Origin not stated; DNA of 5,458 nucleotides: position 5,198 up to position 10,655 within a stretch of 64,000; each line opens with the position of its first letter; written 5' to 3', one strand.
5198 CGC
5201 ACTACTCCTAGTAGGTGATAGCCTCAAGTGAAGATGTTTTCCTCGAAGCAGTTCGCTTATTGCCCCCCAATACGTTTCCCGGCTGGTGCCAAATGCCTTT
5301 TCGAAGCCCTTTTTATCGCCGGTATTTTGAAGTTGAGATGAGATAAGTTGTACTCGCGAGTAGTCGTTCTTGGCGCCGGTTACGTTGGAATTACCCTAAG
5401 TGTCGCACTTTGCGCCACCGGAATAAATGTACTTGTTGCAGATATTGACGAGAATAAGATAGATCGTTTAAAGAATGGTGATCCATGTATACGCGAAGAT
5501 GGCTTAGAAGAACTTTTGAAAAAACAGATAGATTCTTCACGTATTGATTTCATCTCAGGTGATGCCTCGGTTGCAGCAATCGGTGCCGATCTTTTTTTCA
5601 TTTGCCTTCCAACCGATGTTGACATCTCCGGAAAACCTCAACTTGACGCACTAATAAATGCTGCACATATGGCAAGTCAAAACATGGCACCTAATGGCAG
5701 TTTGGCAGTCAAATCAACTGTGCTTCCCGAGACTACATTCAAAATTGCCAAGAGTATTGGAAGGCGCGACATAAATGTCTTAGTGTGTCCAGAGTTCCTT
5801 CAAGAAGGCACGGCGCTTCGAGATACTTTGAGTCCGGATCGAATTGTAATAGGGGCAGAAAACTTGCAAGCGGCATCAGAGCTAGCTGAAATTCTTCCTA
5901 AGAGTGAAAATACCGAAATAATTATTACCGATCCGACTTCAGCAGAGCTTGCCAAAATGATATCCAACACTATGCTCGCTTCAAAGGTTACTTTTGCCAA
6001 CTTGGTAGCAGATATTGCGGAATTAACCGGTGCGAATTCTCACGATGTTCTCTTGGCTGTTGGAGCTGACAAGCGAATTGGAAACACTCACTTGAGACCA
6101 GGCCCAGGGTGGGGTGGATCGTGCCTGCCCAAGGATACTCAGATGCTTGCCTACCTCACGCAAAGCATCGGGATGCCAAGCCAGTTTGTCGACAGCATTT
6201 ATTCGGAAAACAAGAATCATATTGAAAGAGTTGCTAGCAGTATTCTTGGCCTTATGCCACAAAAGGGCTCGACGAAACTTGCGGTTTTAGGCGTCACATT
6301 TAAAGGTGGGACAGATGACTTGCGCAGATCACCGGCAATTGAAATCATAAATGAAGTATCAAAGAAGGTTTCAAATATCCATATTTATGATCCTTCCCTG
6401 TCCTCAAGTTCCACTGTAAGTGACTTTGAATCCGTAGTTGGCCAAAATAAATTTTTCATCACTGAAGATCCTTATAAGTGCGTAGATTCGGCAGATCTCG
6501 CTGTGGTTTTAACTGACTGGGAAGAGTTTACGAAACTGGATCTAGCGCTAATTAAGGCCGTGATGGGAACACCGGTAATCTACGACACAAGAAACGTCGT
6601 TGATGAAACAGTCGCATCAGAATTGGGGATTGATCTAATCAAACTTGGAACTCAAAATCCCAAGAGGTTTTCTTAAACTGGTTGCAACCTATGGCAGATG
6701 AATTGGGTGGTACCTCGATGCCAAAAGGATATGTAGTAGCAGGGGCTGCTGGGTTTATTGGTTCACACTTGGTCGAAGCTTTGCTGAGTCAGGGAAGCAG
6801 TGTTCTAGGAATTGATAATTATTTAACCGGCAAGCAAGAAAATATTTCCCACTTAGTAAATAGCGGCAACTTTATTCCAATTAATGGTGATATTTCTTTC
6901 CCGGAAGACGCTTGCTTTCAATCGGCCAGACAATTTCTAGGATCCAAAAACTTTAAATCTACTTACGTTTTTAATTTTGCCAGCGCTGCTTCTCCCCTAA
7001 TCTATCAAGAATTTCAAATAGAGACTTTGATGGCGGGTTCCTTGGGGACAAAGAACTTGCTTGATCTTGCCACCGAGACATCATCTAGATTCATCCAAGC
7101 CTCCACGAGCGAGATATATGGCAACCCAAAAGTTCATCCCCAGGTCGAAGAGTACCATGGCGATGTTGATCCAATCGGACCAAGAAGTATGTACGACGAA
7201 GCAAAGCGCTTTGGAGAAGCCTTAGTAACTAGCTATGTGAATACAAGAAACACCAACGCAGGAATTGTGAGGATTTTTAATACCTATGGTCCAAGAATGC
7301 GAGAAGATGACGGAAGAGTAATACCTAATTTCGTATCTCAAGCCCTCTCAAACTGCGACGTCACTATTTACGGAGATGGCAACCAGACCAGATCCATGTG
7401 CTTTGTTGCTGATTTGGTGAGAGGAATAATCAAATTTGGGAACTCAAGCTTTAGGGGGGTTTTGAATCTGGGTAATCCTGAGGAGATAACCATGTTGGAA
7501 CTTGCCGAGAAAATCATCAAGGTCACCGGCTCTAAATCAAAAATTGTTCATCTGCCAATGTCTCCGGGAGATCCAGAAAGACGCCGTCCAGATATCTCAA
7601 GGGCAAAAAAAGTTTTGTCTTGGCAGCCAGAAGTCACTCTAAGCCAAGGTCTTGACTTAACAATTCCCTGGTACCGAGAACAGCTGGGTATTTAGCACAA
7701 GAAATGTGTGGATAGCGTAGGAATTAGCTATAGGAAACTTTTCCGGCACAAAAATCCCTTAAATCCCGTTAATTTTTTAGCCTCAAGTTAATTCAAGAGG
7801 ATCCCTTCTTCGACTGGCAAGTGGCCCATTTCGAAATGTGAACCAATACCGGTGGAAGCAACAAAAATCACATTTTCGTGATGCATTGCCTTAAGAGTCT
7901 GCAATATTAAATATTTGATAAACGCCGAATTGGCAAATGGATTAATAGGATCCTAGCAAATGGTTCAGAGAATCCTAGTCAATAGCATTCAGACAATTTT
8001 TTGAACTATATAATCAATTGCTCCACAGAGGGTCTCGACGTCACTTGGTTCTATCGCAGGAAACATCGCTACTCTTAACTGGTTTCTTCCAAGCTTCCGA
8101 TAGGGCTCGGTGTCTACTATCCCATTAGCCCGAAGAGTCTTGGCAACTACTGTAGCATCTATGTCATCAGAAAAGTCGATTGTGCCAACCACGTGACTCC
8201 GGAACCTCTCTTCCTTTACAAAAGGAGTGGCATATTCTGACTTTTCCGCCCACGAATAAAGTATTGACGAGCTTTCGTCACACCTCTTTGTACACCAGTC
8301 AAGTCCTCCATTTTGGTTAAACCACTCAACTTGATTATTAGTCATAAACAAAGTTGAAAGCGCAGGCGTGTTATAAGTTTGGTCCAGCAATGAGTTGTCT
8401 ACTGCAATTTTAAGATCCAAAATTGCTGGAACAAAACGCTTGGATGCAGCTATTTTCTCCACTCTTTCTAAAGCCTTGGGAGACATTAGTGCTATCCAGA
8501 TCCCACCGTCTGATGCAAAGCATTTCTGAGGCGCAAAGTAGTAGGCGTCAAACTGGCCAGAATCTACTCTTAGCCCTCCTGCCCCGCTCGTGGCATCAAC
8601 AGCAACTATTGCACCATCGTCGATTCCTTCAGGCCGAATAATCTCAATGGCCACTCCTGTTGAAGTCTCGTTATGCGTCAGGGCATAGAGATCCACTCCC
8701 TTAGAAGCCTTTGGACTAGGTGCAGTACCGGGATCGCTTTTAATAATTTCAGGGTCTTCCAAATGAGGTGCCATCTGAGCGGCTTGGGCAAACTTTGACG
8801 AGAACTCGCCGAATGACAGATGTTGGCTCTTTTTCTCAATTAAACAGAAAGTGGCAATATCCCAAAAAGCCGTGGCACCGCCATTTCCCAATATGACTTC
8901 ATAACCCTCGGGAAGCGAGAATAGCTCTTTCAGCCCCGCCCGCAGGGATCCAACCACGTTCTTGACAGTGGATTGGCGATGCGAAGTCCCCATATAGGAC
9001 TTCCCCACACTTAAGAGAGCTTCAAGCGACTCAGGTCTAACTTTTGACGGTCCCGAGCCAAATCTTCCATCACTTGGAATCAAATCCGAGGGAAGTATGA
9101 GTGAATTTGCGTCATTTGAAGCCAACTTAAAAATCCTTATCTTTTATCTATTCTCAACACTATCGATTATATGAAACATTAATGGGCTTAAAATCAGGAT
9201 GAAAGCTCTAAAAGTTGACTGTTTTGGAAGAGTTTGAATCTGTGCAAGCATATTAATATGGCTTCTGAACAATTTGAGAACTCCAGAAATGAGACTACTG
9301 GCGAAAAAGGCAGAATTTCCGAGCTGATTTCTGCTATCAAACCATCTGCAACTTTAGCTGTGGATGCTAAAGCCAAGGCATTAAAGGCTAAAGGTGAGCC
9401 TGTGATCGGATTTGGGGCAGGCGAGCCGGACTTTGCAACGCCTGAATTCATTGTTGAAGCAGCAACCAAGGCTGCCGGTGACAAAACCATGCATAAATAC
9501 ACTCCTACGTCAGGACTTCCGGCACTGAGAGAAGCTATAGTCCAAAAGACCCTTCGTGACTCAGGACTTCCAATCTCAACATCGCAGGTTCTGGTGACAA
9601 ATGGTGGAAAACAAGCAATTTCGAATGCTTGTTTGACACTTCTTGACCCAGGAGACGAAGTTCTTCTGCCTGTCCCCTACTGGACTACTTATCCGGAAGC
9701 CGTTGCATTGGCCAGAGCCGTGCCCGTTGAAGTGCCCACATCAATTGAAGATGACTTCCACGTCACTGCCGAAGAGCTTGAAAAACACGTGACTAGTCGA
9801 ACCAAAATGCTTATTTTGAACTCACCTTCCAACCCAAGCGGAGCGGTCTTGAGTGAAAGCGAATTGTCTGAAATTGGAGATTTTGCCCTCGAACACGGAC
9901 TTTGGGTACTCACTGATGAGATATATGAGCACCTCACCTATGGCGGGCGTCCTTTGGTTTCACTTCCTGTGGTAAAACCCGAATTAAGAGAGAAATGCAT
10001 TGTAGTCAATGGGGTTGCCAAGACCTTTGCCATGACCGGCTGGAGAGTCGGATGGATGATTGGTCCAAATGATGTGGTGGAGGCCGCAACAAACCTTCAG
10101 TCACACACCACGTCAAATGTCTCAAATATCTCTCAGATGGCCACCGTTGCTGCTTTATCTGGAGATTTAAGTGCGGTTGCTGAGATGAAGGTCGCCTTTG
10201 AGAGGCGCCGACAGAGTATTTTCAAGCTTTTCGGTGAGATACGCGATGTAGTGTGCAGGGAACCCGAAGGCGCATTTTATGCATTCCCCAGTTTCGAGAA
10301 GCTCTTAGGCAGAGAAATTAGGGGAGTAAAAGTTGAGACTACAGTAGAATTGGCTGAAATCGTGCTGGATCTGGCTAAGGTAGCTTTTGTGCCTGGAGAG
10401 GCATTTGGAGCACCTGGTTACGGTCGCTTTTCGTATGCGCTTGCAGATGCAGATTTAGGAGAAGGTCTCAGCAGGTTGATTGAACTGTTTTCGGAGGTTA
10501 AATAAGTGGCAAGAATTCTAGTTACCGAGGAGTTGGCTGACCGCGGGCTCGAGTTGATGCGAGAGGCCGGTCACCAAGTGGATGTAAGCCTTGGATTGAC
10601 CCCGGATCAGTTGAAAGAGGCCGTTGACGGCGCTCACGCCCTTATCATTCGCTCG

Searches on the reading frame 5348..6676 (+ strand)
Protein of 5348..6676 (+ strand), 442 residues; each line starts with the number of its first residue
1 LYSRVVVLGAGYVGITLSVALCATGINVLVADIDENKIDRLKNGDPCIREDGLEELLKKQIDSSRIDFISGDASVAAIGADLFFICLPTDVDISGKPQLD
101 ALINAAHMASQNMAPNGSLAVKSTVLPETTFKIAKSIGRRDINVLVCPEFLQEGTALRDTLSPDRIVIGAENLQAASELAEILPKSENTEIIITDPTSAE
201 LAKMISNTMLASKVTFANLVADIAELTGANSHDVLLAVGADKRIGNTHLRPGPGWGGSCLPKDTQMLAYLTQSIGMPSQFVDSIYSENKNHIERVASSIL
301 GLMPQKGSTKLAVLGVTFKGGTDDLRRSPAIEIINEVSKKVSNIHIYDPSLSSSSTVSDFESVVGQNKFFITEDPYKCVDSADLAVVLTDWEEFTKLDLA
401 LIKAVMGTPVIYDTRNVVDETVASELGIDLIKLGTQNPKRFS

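Call 18: search_protein_families(library=pfam, proteins=[window:5348-6676:+], max_evalue=0.001)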
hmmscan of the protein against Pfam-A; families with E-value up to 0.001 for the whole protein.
window:5348-6676:+ (442 aa): 4 families
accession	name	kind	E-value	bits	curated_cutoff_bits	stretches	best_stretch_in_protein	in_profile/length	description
PF03721.20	UDPG_MGDP_dh_N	-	8.3e-40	136.8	27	1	4-182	2-187/187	UDP-glucose/GDP-mannose dehydrogenase family, NAD binding domain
PF00984.24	UDPG_MGDP_dh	-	2.1e-27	95.5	25.4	1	198-289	2-93/94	UDP-glucose/GDP-mannose dehydrogenase family, central domain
PF03720.21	UDPG_MGDP_dh_C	-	4.7e-27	94.8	30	1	312-419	1-102/103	UDP-glucose/GDP-mannose dehydrogenase family, UDP binding domain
PF02254.24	TrkA_N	-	0.00058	20.6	23.8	0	5-67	1-64/116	TrkA-N domain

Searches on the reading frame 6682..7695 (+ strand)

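Call 18: search_protein_families(library=pfam, proteins=[window:6682-7695:+], max_evalue=0.001)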
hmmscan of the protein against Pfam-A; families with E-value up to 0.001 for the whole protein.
window:6682-7695:+ (337 aa): 6 families
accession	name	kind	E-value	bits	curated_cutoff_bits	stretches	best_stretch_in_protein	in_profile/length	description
PF01370.27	Epimerase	-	1.2e-44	152.9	20.9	1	18-255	2-227/240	NAD dependent epimerase/dehydratase family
PF16363.11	GDP_Man_Dehyd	-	3.9e-44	151.9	27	1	19-325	2-330/332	GDP-mannose 4,6 dehydratase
PF04321.23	RmlD_sub_bind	-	7.3e-10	38.8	27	1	19-303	5-253/287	RmlD substrate binding domain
PF01073.25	3Beta_HSD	-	2.9e-08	33.5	22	1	18-246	1-222/280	3-beta hydroxysteroid dehydrogenase/isomerase family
PF02719.21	Polysacc_synt_2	-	1.1e-07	31.8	20.2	1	166-287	133-252/293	Polysaccharide biosynthesis protein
PF07993.18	NAD_binding_4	-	2.6e-06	27.2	20.1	0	19-41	1-23/258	Male sterility protein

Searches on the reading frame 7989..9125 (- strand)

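Call 18: search_protein_families(library=pfam, proteins=[window:7989-9125:-], max_evalue=0.001)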
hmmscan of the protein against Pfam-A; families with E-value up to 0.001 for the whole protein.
window:7989-9125:- (378 aa): 1 family
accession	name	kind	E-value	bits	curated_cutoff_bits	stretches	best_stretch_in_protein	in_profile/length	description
PF00266.25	Aminotran_5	-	9.9e-09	35.1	21.5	1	46-336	33-333/371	Aminotransferase class-V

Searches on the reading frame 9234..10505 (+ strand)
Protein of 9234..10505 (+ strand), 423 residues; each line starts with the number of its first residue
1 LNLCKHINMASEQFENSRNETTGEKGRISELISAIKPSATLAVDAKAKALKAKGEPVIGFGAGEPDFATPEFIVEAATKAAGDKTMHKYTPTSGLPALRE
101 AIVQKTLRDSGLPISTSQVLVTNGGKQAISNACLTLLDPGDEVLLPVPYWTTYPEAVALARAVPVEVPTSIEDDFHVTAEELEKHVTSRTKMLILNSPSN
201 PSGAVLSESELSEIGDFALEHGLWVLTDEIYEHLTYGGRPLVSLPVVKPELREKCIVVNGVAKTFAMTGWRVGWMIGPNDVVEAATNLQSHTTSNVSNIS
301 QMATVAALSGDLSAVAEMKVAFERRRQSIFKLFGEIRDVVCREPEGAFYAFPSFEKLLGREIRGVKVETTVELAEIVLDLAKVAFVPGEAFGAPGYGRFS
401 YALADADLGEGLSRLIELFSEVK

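Call 18: search_protein_families(library=pfam, proteins=[window:9234-10505:+], max_evalue=0.001)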
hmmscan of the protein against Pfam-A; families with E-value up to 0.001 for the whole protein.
window:9234-10505:+ (423 aa): 4 families
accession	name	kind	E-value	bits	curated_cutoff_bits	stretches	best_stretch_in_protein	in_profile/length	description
PF00155.27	Aminotran_1_2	-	1.8e-76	258.1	19.7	1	56-415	2-361/361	Aminotransferase class I and II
PF01053.26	Cys_Met_Meta_PP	-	2.8e-06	26.6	27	1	117-229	68-174/381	Cys/Met metabolism PLP-dependent enzyme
PF01041.23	DegT_DnrJ_EryC1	-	1.2e-05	25.2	19.8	1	120-228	43-145/360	DegT/DnrJ/EryC1/StrS aminotransferase family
PF00266.25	Aminotran_5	-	1.7e-05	24.4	21.5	1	116-228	61-175/371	Aminotransferase class-V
